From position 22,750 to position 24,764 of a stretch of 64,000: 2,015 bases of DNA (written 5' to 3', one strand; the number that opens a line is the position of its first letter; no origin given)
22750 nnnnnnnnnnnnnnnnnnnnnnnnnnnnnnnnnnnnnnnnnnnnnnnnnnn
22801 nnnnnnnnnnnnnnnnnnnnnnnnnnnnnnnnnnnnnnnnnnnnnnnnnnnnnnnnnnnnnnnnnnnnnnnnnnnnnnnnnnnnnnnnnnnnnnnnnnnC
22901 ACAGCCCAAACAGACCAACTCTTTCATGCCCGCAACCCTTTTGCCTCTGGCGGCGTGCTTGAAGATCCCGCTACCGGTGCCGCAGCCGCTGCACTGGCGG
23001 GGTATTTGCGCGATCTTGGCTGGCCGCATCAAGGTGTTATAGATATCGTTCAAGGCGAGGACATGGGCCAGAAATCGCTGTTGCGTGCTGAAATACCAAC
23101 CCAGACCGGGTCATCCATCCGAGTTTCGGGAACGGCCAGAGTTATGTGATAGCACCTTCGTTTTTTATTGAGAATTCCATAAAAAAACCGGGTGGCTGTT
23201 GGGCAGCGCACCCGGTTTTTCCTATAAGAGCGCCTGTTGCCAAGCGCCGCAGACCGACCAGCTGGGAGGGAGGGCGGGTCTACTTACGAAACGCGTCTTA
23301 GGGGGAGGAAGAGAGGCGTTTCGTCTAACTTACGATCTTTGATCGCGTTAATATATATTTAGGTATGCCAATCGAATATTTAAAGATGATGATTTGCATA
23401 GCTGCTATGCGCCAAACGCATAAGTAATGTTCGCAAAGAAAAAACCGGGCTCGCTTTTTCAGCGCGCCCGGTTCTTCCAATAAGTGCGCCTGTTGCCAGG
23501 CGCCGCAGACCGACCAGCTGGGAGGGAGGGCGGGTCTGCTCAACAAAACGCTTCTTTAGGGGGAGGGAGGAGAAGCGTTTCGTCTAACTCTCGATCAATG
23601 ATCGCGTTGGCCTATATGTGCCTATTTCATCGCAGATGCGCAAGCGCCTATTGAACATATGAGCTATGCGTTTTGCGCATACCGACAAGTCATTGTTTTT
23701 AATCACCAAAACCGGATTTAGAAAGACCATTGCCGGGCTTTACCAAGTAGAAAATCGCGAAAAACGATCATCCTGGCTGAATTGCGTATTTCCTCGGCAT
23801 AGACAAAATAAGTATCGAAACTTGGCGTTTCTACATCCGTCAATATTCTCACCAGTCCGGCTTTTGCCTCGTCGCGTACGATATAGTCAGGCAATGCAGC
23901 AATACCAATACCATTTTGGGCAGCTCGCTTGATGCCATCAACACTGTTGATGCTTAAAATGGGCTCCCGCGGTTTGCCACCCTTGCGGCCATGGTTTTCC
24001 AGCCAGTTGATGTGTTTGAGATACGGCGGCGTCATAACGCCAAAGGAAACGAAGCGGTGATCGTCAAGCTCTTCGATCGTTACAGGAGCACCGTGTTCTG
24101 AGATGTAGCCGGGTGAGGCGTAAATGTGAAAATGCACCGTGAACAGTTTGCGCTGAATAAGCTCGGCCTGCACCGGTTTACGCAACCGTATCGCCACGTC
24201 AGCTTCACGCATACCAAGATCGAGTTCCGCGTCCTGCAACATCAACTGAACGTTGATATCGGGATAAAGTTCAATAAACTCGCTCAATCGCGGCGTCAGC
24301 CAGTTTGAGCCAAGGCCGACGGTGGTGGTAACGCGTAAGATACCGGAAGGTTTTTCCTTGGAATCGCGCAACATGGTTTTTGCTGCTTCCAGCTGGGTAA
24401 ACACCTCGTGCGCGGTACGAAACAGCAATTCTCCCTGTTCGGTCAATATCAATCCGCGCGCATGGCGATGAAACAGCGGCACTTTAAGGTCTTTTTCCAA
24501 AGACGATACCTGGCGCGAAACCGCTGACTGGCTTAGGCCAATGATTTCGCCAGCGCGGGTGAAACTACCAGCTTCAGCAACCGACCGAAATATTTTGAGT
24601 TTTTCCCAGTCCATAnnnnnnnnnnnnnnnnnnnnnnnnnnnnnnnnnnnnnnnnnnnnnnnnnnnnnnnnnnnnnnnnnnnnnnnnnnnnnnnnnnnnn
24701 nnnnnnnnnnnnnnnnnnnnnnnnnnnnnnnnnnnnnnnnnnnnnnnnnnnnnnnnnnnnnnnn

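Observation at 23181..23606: Tandem pair of minus-strand sRNA candidates with C/U-rich (anti-Shine-Dalgarno-like) hairpin loops downstream of trxB-lysR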

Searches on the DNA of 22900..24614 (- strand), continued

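Call 71: build_rna_model(alignment_id=A4)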
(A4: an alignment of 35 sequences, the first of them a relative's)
Model R2 built from alignment A4 (35 sequences, 183 columns); structure: RNAalifold consensus.
model positions 135; base pairs 12; branch points 1; effective number of sequences 7.89; information 0.59 bits per position. Calibrated on 0.2 Mb of random sequence (short: E-values are rough).
structure used (alignment columns):
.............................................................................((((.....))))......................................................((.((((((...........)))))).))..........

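Call 72: search_with_rna_model(model_id=R2, sources=[window, L002, L004, L085, L087, L088, L093, L090, L005, L013, L114, L171, L172, L039, L062, L051, L045, L080, L029, L009], max_evalue=10, show_alignments=0)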
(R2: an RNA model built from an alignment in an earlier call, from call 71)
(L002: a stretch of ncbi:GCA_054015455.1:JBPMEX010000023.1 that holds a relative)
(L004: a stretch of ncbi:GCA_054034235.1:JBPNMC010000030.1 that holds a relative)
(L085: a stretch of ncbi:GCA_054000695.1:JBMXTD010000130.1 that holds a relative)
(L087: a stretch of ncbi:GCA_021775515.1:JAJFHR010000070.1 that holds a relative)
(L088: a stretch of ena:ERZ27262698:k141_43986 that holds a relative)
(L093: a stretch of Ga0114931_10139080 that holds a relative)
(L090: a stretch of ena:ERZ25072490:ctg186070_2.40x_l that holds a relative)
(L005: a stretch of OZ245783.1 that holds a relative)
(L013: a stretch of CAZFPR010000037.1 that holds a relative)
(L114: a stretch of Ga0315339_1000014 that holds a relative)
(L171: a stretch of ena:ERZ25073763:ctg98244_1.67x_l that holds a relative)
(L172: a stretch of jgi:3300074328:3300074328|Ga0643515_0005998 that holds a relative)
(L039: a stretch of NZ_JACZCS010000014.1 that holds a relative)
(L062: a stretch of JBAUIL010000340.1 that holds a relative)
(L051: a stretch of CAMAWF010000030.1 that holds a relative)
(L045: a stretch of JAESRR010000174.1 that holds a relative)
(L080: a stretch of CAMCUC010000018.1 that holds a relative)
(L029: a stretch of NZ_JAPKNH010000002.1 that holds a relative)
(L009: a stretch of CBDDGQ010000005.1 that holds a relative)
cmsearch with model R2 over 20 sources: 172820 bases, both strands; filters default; matches with E-value up to 10: 41.
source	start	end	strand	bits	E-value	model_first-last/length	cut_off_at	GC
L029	4145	4291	+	71.3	2.7e-15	1-135/135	no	0.61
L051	3987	4124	+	68.6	1.2e-14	1-135/135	no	0.58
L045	4013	4151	+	53.8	3.9e-11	1-135/135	no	0.59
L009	3977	4091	+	49.5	4.2e-10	1-135/135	no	0.57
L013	3987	4115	+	32.6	4e-06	1-135/135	no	0.64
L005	4041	4189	+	27.1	8.4e-05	1-135/135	no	0.62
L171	2492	2643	+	26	0.00015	1-135/135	no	0.61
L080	3978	4103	+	24.1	0.00042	1-135/135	no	0.62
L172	2560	2707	+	23.7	0.00053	1-135/135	no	0.66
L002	4320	4435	+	23.5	0.00058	1-135/135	no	0.58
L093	1458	1571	+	23.3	0.00067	1-135/135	no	0.53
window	23181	23296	-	22.7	0.00091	1-135/135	no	0.6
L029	350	480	+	22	0.0013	1-135/135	no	0.66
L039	3988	4124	+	21.3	0.0019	1-135/135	no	0.58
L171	2612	2759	-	21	0.0023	1-135/135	no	0.56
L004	4320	4432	+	19.4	0.0057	1-135/135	no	0.53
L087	4061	4175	+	18.5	0.0092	1-135/135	no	0.58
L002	4062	4174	+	17.6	0.015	1-135/135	no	0.59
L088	4069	4182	+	17.5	0.015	1-135/135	no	0.6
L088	4374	4488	+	17.3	0.017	1-135/135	no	0.55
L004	4061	4175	+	17.1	0.019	1-135/135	no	0.61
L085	2740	2853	+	17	0.021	1-135/135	no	0.58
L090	4037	4143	+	16.4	0.029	1-135/135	no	0.63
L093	1670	1828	+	16.3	0.031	1-135/135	no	0.57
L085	3000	3114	+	16.1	0.035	1-135/135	no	0.58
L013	4085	4116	-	14.7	0.074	102-130/135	no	0.56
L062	1558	1661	+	14.6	0.079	1-135/135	no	0.55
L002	2664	2770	+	12.1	0.3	1-135/135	no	0.53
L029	453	502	-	12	0.32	77-130/135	no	0.6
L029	4260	4320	-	10.9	0.58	78-130/135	no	0.62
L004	2643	2749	+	10.5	0.73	1-135/135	no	0.5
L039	6158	6202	-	8.7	1.9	88-130/135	no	0.71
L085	3079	3128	-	8.2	2.5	92-130/135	no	0.56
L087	4140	4183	-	8.1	2.7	92-130/135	no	0.59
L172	1191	1254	+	7.1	4.7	76-130/135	no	0.7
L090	4848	4868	+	6.8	5.4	109-129/135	no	0.76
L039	5979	5999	+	6.7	5.7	109-129/135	no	0.86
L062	1622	1662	-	5.7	9.7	102-130/135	no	0.61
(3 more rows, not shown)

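Call 81: search_with_rna_model(model_id=R2, sources=[L013, L005, L171, L002], max_evalue=0.01, show_alignments=5)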
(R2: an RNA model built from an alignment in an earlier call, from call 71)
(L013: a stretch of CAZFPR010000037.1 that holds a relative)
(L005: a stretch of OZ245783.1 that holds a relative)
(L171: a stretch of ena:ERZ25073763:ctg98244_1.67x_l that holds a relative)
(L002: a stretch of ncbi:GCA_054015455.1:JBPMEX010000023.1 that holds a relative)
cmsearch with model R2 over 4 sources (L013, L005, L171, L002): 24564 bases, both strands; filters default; matches with E-value up to 0.01: 6.
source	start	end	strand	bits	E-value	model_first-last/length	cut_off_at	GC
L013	3987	4115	+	32.6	5.8e-07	1-135/135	no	0.64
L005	4041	4189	+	27.1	1.2e-05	1-135/135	no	0.62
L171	2492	2643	+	26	2.1e-05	1-135/135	no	0.61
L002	4320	4435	+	23.5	8.3e-05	1-135/135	no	0.58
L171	2612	2759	-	21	0.00033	1-135/135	no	0.56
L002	4062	4174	+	17.6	0.0021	1-135/135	no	0.59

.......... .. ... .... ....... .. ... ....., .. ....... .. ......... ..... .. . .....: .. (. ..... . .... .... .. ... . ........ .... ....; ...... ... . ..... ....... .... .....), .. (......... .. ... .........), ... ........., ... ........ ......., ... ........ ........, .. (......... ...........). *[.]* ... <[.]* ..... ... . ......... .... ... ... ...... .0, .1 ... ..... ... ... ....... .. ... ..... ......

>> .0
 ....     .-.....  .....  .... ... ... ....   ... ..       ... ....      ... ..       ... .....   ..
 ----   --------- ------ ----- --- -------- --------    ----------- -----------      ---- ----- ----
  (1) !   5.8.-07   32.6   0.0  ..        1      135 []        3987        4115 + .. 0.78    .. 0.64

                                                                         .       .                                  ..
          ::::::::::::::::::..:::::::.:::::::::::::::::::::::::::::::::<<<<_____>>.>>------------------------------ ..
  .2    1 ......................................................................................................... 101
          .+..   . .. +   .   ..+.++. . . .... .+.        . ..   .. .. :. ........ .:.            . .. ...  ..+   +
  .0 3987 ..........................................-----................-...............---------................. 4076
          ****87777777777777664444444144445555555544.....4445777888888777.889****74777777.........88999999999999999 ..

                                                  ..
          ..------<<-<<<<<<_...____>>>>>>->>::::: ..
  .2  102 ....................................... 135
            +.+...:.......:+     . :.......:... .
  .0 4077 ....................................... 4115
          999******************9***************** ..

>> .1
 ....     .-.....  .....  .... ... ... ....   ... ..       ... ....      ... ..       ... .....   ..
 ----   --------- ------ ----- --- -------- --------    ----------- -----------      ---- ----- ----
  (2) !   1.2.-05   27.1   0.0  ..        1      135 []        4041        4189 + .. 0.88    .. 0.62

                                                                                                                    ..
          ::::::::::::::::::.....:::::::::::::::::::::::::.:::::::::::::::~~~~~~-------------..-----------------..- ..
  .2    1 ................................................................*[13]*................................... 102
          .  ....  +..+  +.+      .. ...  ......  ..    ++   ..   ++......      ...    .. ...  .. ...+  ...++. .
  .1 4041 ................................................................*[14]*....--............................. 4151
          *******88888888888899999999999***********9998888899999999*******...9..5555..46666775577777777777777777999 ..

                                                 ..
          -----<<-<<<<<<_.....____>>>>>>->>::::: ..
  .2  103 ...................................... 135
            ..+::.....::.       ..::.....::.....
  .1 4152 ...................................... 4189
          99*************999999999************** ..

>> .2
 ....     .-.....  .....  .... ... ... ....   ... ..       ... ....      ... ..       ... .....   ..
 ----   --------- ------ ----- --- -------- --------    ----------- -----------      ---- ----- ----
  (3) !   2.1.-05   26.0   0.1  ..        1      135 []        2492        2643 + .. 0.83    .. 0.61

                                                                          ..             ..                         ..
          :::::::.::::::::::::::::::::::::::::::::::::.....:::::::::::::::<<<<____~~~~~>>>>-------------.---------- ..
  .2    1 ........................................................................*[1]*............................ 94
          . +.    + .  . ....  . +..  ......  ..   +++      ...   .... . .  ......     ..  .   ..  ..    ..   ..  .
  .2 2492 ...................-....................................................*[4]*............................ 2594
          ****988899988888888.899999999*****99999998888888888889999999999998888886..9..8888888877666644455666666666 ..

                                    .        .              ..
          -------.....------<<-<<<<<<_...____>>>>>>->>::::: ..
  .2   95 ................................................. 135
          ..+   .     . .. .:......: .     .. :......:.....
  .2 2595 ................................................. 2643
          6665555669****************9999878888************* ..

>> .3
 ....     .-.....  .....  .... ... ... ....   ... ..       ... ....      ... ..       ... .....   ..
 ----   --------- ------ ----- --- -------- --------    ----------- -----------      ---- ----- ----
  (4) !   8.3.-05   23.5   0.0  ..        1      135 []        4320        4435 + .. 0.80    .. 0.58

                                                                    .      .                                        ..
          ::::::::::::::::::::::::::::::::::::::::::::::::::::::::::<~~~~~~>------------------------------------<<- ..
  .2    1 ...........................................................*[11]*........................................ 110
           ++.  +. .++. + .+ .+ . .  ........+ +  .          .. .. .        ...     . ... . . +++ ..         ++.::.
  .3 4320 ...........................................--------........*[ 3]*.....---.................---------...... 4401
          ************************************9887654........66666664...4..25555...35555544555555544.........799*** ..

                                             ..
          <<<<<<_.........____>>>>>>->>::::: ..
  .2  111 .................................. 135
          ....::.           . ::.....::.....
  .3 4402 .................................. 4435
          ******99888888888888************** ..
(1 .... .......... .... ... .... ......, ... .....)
